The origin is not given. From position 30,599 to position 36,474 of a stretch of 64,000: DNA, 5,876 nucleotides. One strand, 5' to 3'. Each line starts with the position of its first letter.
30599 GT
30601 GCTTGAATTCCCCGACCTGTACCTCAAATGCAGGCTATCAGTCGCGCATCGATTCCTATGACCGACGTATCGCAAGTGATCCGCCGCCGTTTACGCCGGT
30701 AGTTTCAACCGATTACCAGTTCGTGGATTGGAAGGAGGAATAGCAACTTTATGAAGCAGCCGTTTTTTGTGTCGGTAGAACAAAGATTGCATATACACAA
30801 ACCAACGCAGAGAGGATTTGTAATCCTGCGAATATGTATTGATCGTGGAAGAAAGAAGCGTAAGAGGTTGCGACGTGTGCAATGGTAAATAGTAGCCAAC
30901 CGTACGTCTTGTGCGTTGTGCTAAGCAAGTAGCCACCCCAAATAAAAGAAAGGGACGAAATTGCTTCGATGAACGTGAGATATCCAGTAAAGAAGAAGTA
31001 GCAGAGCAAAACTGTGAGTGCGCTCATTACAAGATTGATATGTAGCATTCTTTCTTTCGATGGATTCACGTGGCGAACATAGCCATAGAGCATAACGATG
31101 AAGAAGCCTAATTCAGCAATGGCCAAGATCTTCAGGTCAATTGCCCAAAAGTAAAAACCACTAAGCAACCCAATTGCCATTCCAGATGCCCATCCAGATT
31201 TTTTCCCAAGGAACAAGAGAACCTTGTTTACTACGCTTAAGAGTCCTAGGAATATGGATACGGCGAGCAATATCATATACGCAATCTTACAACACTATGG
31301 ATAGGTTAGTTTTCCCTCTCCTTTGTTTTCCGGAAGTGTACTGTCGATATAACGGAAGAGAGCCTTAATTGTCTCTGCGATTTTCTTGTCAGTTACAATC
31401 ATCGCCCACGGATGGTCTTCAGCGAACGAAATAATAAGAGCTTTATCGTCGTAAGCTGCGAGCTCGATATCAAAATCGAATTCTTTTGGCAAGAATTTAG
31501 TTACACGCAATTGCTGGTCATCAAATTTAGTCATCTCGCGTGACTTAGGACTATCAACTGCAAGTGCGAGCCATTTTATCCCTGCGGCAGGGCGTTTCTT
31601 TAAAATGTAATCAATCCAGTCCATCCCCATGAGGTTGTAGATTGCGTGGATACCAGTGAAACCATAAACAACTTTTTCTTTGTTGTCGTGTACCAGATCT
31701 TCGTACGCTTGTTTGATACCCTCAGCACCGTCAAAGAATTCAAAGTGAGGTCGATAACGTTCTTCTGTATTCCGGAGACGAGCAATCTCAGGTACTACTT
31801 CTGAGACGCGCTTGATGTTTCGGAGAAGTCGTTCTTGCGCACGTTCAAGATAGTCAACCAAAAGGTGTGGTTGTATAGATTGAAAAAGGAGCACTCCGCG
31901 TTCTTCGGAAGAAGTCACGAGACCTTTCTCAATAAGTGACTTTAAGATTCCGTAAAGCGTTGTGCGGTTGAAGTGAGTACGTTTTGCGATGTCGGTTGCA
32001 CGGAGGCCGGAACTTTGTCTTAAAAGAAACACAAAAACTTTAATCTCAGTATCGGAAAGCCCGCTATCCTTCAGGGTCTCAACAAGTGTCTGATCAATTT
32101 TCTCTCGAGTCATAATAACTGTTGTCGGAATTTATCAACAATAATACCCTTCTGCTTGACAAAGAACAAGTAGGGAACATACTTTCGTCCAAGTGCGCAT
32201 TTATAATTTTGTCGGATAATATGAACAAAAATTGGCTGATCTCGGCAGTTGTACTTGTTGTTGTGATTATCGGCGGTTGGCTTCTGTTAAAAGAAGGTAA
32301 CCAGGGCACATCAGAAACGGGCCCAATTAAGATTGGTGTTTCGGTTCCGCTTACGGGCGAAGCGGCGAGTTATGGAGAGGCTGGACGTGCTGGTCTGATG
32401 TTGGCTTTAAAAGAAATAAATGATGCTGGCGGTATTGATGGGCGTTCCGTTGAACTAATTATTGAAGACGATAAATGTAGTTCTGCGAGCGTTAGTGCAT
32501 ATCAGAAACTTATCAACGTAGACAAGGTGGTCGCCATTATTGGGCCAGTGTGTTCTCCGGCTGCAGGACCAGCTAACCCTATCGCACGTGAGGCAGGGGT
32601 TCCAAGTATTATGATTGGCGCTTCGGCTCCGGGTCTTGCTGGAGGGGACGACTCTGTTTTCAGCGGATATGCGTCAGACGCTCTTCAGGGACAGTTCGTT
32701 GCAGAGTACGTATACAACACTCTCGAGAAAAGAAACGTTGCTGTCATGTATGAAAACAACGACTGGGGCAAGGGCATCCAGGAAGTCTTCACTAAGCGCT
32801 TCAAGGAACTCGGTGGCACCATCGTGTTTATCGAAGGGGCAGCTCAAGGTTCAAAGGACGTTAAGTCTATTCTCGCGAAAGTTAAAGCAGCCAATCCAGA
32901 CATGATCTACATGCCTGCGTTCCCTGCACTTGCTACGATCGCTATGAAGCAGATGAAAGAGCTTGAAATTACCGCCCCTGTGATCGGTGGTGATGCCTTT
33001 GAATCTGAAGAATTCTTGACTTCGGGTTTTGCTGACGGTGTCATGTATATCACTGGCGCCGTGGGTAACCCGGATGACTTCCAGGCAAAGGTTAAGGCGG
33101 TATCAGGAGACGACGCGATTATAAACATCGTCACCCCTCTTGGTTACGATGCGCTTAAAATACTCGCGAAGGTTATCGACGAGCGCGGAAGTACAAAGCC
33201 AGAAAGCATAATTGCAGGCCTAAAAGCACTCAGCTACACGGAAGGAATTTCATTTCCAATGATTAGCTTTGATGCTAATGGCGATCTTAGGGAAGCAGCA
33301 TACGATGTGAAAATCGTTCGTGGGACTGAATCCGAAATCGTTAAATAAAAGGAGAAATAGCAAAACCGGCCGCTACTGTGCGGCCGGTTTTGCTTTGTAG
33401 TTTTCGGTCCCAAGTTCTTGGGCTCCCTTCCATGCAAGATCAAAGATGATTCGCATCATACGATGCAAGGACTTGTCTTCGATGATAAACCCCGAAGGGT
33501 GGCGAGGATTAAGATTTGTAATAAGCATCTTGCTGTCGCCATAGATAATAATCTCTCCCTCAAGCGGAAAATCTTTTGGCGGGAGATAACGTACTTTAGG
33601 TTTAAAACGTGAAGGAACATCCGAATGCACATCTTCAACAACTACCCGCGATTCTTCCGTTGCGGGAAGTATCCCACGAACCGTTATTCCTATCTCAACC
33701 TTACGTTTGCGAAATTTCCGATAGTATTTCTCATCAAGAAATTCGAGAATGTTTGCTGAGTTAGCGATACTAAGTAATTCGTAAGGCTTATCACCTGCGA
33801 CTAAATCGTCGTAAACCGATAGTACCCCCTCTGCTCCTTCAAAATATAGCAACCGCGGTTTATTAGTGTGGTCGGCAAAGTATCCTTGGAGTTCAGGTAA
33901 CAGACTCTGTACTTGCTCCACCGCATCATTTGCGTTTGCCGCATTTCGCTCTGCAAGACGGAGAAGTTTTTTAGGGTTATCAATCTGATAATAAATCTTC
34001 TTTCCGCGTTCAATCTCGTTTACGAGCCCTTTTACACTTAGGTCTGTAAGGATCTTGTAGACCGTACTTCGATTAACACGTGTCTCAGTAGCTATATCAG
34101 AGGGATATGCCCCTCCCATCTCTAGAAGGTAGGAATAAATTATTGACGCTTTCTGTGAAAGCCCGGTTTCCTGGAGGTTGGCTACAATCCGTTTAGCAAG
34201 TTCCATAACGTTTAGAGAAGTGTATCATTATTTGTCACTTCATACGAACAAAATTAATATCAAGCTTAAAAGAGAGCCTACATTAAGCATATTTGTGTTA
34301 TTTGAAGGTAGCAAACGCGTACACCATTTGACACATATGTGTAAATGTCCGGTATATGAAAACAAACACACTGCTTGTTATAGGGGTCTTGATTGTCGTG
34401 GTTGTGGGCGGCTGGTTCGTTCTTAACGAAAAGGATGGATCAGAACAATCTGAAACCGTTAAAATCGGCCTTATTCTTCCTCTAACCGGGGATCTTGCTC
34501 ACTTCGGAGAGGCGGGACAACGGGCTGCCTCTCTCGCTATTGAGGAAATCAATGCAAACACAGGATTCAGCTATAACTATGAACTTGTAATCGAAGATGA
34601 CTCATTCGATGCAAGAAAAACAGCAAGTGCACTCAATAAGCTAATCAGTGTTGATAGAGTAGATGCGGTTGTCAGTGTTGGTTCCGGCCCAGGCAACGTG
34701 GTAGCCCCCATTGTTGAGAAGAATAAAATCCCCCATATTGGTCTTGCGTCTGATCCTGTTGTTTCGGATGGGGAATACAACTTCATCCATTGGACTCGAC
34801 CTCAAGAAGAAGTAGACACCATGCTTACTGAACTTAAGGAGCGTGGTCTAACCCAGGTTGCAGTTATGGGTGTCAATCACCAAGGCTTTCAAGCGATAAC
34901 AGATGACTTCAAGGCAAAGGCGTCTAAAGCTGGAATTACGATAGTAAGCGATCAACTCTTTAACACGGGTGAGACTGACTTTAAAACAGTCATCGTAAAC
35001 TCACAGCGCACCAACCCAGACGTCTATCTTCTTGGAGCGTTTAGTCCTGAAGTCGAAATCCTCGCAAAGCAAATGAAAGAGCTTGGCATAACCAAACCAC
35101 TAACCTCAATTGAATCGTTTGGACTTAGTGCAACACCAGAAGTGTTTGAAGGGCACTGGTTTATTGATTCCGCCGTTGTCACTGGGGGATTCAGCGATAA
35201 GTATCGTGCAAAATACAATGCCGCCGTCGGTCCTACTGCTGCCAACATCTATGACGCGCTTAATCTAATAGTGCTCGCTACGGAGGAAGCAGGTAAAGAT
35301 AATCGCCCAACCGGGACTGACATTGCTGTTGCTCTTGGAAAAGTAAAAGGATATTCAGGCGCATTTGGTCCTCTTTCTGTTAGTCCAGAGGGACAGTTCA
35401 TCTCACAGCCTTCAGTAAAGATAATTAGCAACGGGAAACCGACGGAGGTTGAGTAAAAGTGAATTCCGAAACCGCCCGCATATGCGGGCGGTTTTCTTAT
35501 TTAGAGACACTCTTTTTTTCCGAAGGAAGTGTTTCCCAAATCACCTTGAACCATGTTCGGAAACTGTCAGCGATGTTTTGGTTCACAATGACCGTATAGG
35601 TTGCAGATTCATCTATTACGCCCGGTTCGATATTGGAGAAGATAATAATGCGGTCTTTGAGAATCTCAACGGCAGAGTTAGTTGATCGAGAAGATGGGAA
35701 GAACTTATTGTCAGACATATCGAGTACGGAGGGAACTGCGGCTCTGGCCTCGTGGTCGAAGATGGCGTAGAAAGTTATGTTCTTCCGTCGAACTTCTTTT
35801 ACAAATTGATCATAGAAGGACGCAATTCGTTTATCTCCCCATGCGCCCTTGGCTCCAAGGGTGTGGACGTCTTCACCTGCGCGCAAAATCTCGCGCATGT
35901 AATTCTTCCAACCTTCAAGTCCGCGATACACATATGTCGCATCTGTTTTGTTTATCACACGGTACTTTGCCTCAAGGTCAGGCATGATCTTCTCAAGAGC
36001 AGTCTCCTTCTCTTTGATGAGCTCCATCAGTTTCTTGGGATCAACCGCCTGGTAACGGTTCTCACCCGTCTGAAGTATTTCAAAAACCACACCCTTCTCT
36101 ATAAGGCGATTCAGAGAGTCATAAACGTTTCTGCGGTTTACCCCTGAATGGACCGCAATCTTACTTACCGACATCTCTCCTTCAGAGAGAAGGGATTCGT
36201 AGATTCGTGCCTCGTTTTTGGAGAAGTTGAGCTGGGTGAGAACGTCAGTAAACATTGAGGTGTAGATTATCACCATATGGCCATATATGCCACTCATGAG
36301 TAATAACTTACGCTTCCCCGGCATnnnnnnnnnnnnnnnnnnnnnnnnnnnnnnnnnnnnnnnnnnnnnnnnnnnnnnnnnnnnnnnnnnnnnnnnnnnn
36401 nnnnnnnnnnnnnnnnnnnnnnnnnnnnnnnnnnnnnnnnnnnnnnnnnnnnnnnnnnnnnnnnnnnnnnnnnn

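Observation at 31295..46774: Six back-to-back cassettes, each a TrmB-like regulator divergent from an anchored LivJ-type SBP, around a single Liv ABC translocator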

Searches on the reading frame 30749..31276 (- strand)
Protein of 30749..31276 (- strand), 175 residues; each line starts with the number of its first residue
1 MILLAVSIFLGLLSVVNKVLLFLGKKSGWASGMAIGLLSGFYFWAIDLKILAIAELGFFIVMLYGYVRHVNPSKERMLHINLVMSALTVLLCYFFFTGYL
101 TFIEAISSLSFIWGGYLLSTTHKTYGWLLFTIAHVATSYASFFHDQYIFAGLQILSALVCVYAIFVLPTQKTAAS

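Call 81: search_protein_families(library=pfam, proteins=[window:30749-31276:-], max_evalue=0.01)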
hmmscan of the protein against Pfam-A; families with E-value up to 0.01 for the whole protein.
window:30749-31276:- (175 aa): 1 family
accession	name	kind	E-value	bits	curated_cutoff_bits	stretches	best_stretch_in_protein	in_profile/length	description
PF04973.17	NMN_transporter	-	0.00012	22.5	27.3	1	7-165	4-171/175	Nicotinamide mononucleotide transporter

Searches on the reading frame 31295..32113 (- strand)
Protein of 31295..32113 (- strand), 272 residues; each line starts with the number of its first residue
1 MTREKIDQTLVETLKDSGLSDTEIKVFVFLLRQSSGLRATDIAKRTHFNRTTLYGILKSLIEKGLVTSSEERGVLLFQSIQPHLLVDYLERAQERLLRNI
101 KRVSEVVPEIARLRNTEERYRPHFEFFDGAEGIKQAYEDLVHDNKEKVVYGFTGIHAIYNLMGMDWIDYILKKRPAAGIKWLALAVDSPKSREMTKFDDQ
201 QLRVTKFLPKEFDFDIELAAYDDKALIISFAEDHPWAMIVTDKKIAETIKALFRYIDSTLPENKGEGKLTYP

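Call 4: search_protein_families(library=pfam, proteins=[window:31295-32113:-], max_evalue=0.01)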
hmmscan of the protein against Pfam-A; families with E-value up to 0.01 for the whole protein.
window:31295-32113:- (272 aa): 9 families
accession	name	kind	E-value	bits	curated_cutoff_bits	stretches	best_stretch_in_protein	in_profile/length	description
PF01978.25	TrmB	-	1.8e-12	47.4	25.6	1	14-79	1-64/68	Sugar-specific transcriptional regulator TrmB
PF09339.16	HTH_IclR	-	1.7e-06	28.1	22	1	29-68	11-50/52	IclR helix-turn-helix domain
PF12802.13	MarR_2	-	3.4e-06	27.6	27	1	17-69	1-53/61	MarR family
PF01047.28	MarR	-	4.2e-05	23.8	24.6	1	28-69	9-50/59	MarR family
PF13730.12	HTH_36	-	0.0023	18.1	25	1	18-66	2-55/55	Helix-turn-helix domain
PF22194.2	F-93_WHD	-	0.0024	18.3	28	1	35-73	10-52/62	F-93, winged-helix domain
PF13463.12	HTH_27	-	0.0059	17.3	22.2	0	31-70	12-52/68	Winged helix DNA-binding domain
PF02082.26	Rrf2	-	0.0072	16.9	30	0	25-69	10-56/132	Iron-dependent Transcriptional regulator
PF13412.12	HTH_24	-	0.0088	16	21.9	0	30-67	11-48/48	Winged helix-turn-helix DNA-binding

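Call 9: search_protein_families(library=ncbifam, proteins=[window:31295-32113:-], max_evalue=0.01)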
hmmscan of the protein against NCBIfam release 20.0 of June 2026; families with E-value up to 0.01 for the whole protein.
window:31295-32113:- (272 aa): 7 families
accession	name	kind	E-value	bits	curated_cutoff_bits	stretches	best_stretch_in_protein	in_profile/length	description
NF040939.2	trans_reg_lrs14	equivalog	4.8e-07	29.8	90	1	18-70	18-70/103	Lrs14 family HTH-type transcriptional regulator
NF047390.1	TransRegTrmBL1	equivalog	1.3e-06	27.6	650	1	7-118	3-109/341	HTH-type sugar sensing transcriptional regulator TrmBL1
NF053606.1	Sta1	subfamily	5.3e-05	23.3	80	1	18-70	17-68/100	Sta1 family transcriptional regulator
TIGR01884.1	cas_HTH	subfamily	0.00016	21.1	60.2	1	15-73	136-193/202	CRISPR-associated CARF protein Csa3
NF047392.1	TransRegTrmBHalo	equivalog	0.00053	19.1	500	1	4-97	3-94/349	HTH-type sugar sensing transcriptional regulator TrmB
NF008273.0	PRK11050.1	equivalog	0.0014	18.3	153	1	30-79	48-97/156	manganese-binding transcriptional regulator MntR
NF053777.1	Saro0803TransReg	equivalog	0.0095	15.6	200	0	8-68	24-83/140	Saro_0803 family transcriptional regulator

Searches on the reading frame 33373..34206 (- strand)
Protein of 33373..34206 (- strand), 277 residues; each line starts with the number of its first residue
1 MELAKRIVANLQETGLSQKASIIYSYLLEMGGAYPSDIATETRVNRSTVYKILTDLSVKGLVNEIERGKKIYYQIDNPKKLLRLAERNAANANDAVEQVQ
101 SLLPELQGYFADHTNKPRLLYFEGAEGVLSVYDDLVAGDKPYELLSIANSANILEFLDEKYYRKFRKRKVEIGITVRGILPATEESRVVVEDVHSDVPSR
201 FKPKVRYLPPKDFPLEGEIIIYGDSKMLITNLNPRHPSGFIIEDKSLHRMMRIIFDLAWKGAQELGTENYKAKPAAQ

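Call 4: search_protein_families(library=pfam, proteins=[window:33373-34206:-], max_evalue=0.01)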
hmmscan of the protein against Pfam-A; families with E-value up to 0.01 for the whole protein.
window:33373-34206:- (277 aa): 9 families
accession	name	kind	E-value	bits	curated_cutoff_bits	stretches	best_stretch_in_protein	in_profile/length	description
PF01978.25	TrmB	-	2.2e-12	47.1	25.6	1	11-76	1-66/68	Sugar-specific transcriptional regulator TrmB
PF12802.13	MarR_2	-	0.0029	18.2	27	1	25-62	12-50/61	MarR family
PF03965.22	Penicillinase_R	-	0.0034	18.2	22.6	1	38-74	23-63/115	Penicillinase repressor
PF13384.12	HTH_23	-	0.0037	17.5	24.6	1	18-54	6-39/50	Homeodomain-like domain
PF24033.1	DUF7342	-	0.0041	17.5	31.6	1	36-84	21-69/150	Family of unknown function (DUF7342)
PF25213.1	HVO_A0261_N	-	0.0041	17.4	35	0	31-65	23-57/86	HVO_A0261 N-terminal domain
PF09339.16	HTH_IclR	-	0.0051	17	22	0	35-62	21-48/52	IclR helix-turn-helix domain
PF13545.12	HTH_Crp_2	-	0.0052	17.2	27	0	37-83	27-69/70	Crp-like helix-turn-helix domain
PF22168.2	DIP2311-like_C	-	0.0098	16.6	27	0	22-73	9-60/63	Transcriptional regulator DIP2311-like, C-terminal domain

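Call 9: search_protein_families(library=ncbifam, proteins=[window:33373-34206:-], max_evalue=0.01)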
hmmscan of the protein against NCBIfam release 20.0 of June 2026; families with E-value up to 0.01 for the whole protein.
window:33373-34206:- (277 aa): 6 families
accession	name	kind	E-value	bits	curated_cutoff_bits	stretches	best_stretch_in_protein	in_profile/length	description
NF047390.1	TransRegTrmBL1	equivalog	4.6e-08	32.4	650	1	5-106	4-101/341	HTH-type sugar sensing transcriptional regulator TrmBL1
TIGR01884.1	cas_HTH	subfamily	6.8e-06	25.6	60.2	1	14-72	138-197/202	CRISPR-associated CARF protein Csa3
NF033788.1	HTH_metalloreg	subfamily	1.3e-05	24.9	55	1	23-79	16-72/77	metalloregulator ArsR/SmtB family transcription factor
NF040851.1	tran_reg_TrmB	equivalog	1.6e-05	24.2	600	1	1-76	1-76/338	HTH-type sugar-sensing transcriptional regulator TrmB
NF047906.1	CdPbTransRegCmtR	equivalog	0.00052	19.9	150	1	27-79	30-81/104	Cd(II)/Pb(II)-sensing metalloregulatory transcriptional regulator CmtR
NF053606.1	Sta1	subfamily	0.00092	19.3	80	1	15-66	17-68/100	Sta1 family transcriptional regulator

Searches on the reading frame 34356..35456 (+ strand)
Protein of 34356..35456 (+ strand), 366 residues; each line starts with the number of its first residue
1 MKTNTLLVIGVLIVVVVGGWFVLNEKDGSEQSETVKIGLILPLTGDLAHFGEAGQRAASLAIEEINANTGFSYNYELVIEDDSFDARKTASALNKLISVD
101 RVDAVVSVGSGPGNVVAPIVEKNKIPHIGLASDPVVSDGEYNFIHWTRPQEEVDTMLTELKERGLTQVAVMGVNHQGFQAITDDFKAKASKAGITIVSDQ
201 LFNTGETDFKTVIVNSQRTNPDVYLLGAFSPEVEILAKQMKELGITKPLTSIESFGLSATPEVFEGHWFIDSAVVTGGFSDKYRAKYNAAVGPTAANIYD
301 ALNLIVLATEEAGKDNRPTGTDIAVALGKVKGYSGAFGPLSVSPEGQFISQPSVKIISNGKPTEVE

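Call 5: search_protein_families(library=pfam, proteins=[window:34356-35456:+], max_evalue=0.001)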
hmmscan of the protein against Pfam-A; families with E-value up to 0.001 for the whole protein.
window:34356-35456:+ (366 aa): 3 families
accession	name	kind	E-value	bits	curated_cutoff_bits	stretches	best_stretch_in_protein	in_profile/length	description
PF13458.12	Peripla_BP_6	-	3.1e-45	155.8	31.7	1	34-351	1-331/343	Periplasmic binding protein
PF01094.35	ANF_receptor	-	1.2e-13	51.2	25.4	1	55-248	3-205/353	Receptor family ligand binding region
PF13433.12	Peripla_BP_5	-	2.3e-09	37.3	27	1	35-258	1-226/363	Periplasmic binding protein domain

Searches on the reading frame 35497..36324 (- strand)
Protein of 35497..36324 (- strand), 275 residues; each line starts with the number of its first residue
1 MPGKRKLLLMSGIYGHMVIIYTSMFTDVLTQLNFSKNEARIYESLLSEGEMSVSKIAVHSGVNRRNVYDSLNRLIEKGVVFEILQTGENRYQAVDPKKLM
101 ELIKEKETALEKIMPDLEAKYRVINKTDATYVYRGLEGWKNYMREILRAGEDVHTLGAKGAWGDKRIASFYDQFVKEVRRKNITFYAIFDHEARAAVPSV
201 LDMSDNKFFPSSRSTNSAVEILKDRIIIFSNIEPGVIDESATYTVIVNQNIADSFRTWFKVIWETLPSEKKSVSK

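Call 4: search_protein_families(library=pfam, proteins=[window:35497-36324:-], max_evalue=0.01)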
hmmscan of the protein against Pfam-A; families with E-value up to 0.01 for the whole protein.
window:35497-36324:- (275 aa): 6 families
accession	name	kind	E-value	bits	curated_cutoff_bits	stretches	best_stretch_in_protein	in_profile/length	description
PF01978.25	TrmB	-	6.9e-17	61.5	25.6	1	29-97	1-68/68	Sugar-specific transcriptional regulator TrmB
PF13412.12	HTH_24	-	0.00011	22.2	21.9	1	37-80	4-47/48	Winged helix-turn-helix DNA-binding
PF01022.26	HTH_5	-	0.00066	20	22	1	44-80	9-45/47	Bacterial regulatory protein, arsR family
PF21476.4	PF0610-like_N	-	0.0012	19.4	33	1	40-72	5-36/50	PF0610-like, N-terminal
PF13551.12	HTH_29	-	0.0082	16.7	28.1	0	45-79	7-41/64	Winged helix-turn helix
PF13730.12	HTH_36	-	0.0098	16.1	25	0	52-78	27-53/55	Helix-turn-helix domain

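Call 9: search_protein_families(library=ncbifam, proteins=[window:35497-36324:-], max_evalue=0.01)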
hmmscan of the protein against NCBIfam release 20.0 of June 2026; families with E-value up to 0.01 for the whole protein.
window:35497-36324:- (275 aa): 9 families
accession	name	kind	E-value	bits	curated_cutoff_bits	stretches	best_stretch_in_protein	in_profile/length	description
NF047392.1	TransRegTrmBHalo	equivalog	5.5e-09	35.5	500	1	25-146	9-127/349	HTH-type sugar sensing transcriptional regulator TrmB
NF040851.1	tran_reg_TrmB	equivalog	1.9e-08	33.8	600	1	26-129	8-107/338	HTH-type sugar-sensing transcriptional regulator TrmB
NF047390.1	TransRegTrmBL1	equivalog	6.1e-07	28.7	650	1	27-133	8-114/341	HTH-type sugar sensing transcriptional regulator TrmBL1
NF053606.1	Sta1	subfamily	3.5e-06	27.1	80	1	33-118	17-98/100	Sta1 family transcriptional regulator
NF041141.1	tran_reg_TrmBL2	equivalog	1.2e-05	25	530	1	33-122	15-101/264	HTH-type transcriptional regulator TrmBL2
TIGR01884.1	cas_HTH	subfamily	0.00014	21.3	60.2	1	31-83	137-189/202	CRISPR-associated CARF protein Csa3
NF053814.1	teico_TcaR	equivalog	0.00043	20.4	170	1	21-95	23-96/151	MarR family transcriptional regulator TcaR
NF033788.1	HTH_metalloreg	subfamily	0.00084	19.1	55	1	40-102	15-76/77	metalloregulator ArsR/SmtB family transcription factor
NF040939.2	trans_reg_lrs14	equivalog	0.0016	18.4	90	1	33-118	18-100/103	Lrs14 family HTH-type transcriptional regulator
